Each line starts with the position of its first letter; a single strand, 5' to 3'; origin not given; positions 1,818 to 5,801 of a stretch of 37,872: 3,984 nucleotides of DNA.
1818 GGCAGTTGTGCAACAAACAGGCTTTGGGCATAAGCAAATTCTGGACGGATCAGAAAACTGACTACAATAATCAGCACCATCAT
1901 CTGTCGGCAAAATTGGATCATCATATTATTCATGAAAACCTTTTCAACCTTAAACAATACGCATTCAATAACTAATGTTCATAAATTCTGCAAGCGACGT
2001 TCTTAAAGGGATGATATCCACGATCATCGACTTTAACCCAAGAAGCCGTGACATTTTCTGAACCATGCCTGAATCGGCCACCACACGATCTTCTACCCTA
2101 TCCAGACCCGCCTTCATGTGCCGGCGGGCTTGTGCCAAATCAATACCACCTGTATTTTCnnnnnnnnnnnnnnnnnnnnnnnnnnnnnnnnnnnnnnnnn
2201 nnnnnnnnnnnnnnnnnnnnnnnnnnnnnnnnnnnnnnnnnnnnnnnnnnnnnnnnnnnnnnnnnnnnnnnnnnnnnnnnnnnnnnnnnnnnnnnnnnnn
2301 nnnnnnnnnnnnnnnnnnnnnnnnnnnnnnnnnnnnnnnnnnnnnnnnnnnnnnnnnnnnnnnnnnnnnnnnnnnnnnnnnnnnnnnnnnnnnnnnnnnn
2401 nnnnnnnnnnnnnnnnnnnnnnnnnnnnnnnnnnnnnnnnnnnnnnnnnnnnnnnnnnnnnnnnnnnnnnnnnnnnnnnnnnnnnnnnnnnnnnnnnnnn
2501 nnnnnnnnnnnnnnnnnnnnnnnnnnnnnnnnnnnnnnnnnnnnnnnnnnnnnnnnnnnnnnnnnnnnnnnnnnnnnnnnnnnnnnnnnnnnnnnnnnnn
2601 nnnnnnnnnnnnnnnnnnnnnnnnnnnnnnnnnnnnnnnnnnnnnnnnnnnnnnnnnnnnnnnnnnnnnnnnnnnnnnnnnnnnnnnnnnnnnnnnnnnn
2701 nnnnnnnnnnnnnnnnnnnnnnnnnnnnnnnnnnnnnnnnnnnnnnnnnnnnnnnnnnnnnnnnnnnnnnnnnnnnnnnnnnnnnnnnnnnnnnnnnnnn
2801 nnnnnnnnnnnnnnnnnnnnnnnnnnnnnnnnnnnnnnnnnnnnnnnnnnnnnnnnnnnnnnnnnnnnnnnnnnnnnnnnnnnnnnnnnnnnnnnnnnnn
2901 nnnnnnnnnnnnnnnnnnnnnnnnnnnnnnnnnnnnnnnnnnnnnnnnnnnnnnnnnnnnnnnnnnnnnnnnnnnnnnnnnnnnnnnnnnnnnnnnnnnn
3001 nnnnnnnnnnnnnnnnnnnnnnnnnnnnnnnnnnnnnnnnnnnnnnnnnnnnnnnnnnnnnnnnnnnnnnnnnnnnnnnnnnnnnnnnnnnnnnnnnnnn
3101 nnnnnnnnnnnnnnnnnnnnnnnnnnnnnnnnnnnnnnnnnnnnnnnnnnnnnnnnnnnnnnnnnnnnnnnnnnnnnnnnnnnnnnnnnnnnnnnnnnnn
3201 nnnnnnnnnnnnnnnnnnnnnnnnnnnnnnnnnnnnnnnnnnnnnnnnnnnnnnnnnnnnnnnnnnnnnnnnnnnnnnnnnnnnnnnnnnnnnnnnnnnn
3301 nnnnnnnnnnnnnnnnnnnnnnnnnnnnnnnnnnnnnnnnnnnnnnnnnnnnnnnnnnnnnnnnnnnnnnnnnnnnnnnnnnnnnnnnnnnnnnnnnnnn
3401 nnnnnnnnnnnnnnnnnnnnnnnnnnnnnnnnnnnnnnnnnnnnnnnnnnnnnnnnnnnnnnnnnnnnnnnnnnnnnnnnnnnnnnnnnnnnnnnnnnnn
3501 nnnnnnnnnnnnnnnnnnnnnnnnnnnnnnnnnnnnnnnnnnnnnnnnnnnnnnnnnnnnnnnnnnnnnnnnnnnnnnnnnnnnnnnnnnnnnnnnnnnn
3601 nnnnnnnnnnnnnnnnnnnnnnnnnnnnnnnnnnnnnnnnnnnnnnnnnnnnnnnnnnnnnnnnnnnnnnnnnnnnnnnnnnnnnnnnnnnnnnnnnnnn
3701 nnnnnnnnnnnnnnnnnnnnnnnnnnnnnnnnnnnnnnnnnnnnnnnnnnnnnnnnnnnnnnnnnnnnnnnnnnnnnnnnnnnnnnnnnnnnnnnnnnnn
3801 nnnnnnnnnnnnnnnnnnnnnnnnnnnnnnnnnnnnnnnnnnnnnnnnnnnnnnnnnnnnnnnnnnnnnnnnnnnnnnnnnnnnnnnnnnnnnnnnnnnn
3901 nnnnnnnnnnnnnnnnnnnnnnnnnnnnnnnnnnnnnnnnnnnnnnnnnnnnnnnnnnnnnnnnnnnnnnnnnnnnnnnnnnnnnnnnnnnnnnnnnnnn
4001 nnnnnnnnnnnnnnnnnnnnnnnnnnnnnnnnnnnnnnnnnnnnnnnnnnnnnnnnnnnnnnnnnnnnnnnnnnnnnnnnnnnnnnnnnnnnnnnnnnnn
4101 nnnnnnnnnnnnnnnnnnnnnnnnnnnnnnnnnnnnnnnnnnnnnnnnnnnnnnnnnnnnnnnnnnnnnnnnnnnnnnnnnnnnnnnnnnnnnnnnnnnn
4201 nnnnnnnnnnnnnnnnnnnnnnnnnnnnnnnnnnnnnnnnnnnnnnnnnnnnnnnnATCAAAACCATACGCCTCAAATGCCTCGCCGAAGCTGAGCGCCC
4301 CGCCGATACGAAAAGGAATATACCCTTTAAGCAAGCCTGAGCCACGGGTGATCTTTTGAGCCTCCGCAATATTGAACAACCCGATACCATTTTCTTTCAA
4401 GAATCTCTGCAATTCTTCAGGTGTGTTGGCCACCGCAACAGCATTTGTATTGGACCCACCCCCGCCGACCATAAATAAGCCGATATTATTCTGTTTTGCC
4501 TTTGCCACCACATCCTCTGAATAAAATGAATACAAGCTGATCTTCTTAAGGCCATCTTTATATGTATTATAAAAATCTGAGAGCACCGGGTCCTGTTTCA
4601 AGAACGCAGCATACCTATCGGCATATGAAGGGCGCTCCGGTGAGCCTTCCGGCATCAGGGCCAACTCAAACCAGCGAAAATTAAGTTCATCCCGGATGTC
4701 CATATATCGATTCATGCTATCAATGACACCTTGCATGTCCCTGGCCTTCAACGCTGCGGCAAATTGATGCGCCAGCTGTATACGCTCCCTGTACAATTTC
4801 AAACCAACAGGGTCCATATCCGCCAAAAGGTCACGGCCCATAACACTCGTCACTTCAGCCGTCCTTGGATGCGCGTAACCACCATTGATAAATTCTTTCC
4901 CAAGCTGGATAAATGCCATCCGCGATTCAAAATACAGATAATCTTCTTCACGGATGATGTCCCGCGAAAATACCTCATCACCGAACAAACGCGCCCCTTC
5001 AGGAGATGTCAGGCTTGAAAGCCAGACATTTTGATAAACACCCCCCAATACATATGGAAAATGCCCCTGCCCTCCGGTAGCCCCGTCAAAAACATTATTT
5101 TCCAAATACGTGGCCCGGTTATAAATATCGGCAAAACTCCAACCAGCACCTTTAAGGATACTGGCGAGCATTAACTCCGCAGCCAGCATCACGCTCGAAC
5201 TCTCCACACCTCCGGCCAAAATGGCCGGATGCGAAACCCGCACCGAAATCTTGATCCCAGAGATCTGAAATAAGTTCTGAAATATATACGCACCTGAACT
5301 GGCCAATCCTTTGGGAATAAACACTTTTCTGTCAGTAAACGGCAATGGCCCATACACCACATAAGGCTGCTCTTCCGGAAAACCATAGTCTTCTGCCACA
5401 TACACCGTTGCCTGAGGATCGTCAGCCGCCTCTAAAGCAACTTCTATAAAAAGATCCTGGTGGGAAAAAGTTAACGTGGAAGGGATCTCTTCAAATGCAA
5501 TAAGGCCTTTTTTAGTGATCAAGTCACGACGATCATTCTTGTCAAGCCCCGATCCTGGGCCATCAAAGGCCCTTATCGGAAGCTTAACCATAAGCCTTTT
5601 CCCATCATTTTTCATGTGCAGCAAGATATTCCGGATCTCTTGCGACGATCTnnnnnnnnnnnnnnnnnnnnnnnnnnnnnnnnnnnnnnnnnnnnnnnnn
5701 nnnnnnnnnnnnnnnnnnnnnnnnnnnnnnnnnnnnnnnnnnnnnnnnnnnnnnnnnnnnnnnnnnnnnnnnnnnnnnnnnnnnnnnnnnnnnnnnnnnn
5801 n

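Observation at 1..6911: Operon of two exported giant proteins with one shared N-terminal module and swapped enzymatic C-termini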

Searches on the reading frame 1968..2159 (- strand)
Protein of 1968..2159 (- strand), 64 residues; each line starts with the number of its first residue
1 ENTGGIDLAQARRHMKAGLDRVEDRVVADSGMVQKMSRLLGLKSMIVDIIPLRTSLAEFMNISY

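Call 40: find_homologous_proteins(query=A3, max_evalue=0.001)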
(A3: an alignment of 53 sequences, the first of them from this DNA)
Query A3 (53 sequences) (64 aa, profile of the alignment): 101 proteins with E <= 0.001 among 307 candidates.
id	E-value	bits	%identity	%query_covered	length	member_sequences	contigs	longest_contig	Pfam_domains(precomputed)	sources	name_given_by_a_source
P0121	7.5e-28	114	32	94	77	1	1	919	-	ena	-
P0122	1.1e-27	114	29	98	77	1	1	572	-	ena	-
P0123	4.4e-27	112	30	89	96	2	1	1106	-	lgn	-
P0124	4.5e-27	112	30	95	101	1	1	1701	-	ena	-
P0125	5.4e-27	111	30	95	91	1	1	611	-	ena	-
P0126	5.4e-27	111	29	97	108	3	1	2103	-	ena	-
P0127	2.3e-26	109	32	94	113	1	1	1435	-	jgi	jgi:hypothetical protein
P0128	2.6e-26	109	25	94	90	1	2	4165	-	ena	-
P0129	2.8e-26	109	25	94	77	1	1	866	-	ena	-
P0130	3.0e-26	109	30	94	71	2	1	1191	-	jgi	-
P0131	3.5e-26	109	22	94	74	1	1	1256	-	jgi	-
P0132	3.6e-26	109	31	97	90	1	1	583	-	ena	-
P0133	7.8e-26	108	28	95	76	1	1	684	-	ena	-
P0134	1.1e-25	107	26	95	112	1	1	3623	-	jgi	-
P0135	1.7e-25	107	34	95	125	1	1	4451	-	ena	-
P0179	1.2e-21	94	23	94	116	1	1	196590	-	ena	-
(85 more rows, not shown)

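Call 79: search_solved_structures(query=A3, max_evalue=10)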
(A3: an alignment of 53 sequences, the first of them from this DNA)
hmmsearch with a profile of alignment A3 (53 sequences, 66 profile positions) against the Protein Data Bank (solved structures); distinct sequences matched with E-value up to 10: 0.

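Call 87: find_encoding_contigs(protein=P0179, flank=6000, max_places=2)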
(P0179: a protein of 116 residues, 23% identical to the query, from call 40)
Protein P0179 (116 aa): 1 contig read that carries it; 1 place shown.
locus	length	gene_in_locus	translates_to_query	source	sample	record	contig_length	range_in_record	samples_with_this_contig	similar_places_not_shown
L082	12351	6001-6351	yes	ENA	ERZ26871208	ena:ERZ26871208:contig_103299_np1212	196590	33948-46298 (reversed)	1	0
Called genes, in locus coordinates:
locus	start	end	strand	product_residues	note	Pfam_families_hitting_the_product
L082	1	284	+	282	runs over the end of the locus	-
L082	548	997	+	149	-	-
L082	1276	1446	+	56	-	-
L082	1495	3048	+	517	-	-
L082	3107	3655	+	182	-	-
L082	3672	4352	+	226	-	-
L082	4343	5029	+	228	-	-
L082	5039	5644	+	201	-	-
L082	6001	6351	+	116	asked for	-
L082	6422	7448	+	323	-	PF02786:CPSase_L_D2 (faint), PF07478:Dala_Dala_lig_C, PF02655:ATP-grasp_3 (weak), PF13535:ATP-grasp_4 (weak)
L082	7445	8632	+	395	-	PF04055:Radical_SAM, PF12544:LAM_C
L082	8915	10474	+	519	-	PF02142:MGS, PF01808:AICARFT_IMPCHas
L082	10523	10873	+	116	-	-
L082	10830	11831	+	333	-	PF08245:Mur_ligase_M (faint), PF27239:FOL3_C, PF02875:Mur_ligase_C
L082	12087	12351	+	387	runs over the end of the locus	PF10396:TrmE_N, PF00350:Dynamin_N (faint), PF12631:MnmE_helical, PF03193:RsgA_GTPase (faint), PF01926:MMR_HSR1, PF02421:FeoB_N, PF04548:AIG1, PF08477:Roc (weak), +2 more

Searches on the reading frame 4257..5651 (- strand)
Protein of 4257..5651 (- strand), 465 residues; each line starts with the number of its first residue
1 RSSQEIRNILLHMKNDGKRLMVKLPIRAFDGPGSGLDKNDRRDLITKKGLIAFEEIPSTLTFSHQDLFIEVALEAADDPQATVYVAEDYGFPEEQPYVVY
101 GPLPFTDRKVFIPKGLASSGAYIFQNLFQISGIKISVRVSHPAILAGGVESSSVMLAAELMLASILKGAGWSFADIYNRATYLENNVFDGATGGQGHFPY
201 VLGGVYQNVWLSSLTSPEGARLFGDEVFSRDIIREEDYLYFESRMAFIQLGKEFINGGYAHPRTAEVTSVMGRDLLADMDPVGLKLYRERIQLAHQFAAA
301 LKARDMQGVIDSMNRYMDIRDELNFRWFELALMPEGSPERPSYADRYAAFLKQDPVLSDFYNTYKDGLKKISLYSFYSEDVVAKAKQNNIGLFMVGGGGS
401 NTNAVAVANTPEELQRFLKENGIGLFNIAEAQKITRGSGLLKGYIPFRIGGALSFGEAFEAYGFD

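Call 68: search_solved_structures(query=A6, max_evalue=1)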
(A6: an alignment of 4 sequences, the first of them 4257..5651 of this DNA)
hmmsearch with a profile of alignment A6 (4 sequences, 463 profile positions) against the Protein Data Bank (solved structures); distinct sequences matched with E-value up to 1: 4.
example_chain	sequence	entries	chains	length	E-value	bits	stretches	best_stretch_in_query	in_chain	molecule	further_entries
8teb_A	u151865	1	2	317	0.051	15.4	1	117-203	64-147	Mevalonate kinase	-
6mde_A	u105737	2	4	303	0.15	13.8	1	133-227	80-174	Mevalonate kinase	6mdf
4hac_A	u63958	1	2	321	0.17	13.7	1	133-227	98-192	Mevalonate kinase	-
1ijt_A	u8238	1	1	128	0.55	12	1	199-260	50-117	fibroblast growth factor 4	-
